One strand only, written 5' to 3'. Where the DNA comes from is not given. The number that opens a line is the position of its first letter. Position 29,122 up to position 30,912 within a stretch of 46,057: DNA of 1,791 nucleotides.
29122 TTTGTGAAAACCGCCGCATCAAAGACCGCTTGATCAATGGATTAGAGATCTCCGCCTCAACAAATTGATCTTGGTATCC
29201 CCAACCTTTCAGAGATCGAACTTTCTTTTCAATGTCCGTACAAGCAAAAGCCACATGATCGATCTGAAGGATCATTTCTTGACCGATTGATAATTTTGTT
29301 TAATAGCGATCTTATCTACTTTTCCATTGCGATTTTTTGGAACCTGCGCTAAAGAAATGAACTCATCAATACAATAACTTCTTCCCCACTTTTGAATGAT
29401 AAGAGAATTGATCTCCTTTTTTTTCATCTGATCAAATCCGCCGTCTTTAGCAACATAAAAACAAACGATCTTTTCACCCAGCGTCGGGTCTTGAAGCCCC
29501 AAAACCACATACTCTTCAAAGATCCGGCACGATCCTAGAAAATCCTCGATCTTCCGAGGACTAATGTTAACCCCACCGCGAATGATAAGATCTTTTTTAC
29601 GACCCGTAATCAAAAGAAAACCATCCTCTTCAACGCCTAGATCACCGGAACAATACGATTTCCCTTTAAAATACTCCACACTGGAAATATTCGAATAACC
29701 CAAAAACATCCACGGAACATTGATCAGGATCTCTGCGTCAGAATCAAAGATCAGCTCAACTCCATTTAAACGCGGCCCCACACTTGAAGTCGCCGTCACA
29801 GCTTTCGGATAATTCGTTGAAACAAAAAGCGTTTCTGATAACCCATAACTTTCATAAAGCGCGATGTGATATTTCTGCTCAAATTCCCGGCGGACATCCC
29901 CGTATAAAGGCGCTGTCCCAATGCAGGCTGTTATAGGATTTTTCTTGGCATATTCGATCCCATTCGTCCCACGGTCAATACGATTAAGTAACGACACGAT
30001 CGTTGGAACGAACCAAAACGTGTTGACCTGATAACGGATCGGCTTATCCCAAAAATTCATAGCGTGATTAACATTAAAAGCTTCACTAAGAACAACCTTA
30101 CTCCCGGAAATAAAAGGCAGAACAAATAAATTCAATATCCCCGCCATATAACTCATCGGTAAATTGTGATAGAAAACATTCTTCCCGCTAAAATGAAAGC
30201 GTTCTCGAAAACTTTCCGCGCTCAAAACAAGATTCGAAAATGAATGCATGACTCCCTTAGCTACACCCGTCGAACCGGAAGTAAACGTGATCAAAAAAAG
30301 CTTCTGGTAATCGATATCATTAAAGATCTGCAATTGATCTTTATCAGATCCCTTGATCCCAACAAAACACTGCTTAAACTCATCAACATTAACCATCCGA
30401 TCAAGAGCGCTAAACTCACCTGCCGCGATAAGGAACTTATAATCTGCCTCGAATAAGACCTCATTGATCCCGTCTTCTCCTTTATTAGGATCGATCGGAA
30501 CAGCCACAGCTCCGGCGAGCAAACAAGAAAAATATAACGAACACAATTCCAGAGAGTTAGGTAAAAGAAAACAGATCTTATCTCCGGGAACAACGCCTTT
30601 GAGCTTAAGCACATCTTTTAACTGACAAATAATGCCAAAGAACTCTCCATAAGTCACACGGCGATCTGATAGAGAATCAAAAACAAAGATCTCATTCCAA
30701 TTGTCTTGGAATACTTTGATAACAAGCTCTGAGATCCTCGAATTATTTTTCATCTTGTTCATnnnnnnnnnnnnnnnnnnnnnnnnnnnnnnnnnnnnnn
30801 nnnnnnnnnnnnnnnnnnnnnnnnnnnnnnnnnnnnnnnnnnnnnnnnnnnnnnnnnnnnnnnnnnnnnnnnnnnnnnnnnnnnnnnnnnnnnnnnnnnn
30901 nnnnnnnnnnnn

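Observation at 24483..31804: ACP-dependent acyl-tailoring module attached to a pseudaminic-acid operon: candidate new nonulosonate N-acyl chemistry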

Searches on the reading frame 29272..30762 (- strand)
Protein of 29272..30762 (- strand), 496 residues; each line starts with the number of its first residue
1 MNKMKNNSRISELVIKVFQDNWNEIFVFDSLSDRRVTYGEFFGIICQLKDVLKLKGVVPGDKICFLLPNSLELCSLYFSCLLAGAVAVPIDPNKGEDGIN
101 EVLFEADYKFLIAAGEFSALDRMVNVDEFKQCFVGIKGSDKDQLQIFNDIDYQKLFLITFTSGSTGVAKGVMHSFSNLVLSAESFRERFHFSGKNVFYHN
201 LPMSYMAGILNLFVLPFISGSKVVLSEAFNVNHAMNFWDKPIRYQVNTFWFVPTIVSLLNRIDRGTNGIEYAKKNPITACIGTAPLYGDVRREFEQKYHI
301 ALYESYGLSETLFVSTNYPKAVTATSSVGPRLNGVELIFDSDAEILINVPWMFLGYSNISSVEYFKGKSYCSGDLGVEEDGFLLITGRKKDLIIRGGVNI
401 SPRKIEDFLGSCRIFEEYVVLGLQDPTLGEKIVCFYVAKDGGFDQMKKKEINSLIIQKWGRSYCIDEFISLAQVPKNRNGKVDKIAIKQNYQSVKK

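Call 4: search_protein_families(library=pfam, proteins=[window:29272-30762:-], max_evalue=0.01)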
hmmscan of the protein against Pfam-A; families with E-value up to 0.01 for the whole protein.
window:29272-30762:- (496 aa): 2 families
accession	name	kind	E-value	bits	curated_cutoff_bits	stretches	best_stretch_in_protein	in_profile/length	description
PF00501.34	AMP-binding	-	2.1e-46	158.9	29.9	1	29-356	16-383/384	AMP-binding enzyme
PF13193.12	AMP-binding_C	-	6.3e-09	37.1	24.5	1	404-481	1-76/76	AMP-binding enzyme C-terminal domain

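Call 7: search_protein_families(library=ncbifam, proteins=[window:29272-30762:-], max_evalue=0.01)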
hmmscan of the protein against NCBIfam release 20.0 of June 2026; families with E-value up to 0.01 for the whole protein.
window:29272-30762:- (496 aa): 105 families (the best 25 are shown)
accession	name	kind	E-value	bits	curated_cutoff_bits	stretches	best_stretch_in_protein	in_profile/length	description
NF004837.0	PRK06187.1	subfamily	4.6e-62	209.9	476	1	6-494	6-525/531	long-chain-fatty-acid--CoA ligase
NF005714.0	PRK07529.1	subfamily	3.9e-49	167.6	632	2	138-489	203-574/640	acyl-CoA synthetase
NF005702.0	PRK07514.1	subfamily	1.7e-47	161.9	558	1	15-494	10-503/506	malonyl-CoA synthase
NF004758.0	PRK06087.1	equivalog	3.7e-47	161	736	1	23-490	39-534/548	medium-chain fatty-acid--CoA ligase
NF052269.1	Staph_lig_FadD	equivalog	1.4e-44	152.3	650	1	25-492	17-494/499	long-chain-fatty-acid--CoA ligase FadD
TIGR01923.1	menE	equivalog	7e-44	150.4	330.15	1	37-484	1-439/442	o-succinylbenzoate--CoA ligase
NF002966.0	PRK03640.1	equivalog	6.4e-38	130.6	556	1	33-491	25-480/483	o-succinylbenzoate--CoA ligase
NF005797.0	PRK07638.1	equivalog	2.2e-37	128.7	518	1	32-491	23-479/487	acyl-CoA synthetase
NF006572.0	PRK09088.1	equivalog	1.6e-34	119.4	696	1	27-491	20-487/491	acyl-CoA synthetase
NF006182.0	PRK08316.1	subfamily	3.6e-34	118.1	663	1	32-494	33-520/523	fatty acyl-CoA synthetase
TIGR03098.1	ligase_PEP_1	hypoth_equivalog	4.4e-34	117.8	592.35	2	32-322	22-325/517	acyl-CoA ligase (AMP-forming), exosortase A system-associated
NF004114.0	PRK05605.1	equivalog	1.1e-33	116.5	766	2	140-492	209-570/575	long-chain-fatty-acid--CoA ligase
NF005307.0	PRK06839.1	equivalog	1.2e-33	116.5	748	1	34-490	26-492/496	o-succinylbenzoate--CoA ligase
NF006181.0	PRK08314.1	subfamily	1.7e-33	115.7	705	2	150-482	201-545/563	long-chain-fatty-acid--CoA ligase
TIGR03208.1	cyc_hxne_CoA_lg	equivalog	4.6e-33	114.8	792.3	2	155-487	197-536/538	cyclohexanecarboxylate-CoA ligase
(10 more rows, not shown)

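Call 64: search_solved_structures(query=window:29272-30762:-, max_evalue=1e-20)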
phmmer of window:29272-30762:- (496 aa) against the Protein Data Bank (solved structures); distinct sequences matched with E-value up to 1e-20: 18.
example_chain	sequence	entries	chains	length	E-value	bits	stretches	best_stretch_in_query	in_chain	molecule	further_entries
4gxq_A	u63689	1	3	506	5.1e-30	108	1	29-495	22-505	Malonyl CoA synthetase, Benzoate-CoA ligase Chimeric protein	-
4fuq_A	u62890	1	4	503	7e-29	104.2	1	29-495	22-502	Malonyl CoA synthetase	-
6mfz_A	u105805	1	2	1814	1.7e-28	103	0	32-322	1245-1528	Linear gramicidin synthase subunit A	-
9be3_A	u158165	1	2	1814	1.7e-28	103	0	32-322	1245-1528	Linear gramicidin synthase subunit A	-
9be4_A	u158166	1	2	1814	1.7e-28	103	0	32-322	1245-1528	Linear gramicidin synthase subunit A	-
9meh_A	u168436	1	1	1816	1.7e-28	102.9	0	32-322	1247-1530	Linear gramicidin synthase subunit A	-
4gxr_A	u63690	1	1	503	1.9e-28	102.8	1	29-495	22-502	Malonyl CoA synthetase, Benzoate-CoA ligase Chimeric protein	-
6mfy_A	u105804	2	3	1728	2.5e-28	102.4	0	32-322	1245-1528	Linear gramicidin synthase subunit A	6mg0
4fut_A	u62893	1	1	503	4.7e-28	101.5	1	29-495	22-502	Malonyl CoA synthetase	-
3r44_A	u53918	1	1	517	1.6e-27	99.7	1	31-493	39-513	fatty acyl CoA synthetase FADD13 (FATTY-ACYL-CoA SYNTHETASE)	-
6qjz_A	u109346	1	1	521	1e-22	83.9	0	145-489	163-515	oxalyl CoA-synthetase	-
5ie0_A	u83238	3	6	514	1e-22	83.9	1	53-491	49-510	Oxalate--CoA ligase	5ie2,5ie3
5buq_A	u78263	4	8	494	1.5e-22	83.4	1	32-437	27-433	2-succinylbenzoate--CoA ligase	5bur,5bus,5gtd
5x8f_A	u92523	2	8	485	1.6e-22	83.3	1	32-435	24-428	2-succinylbenzoate--CoA ligase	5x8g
8weu_A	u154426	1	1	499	5.5e-22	81.5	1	35-434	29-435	Fatty-acyl-CoA synthase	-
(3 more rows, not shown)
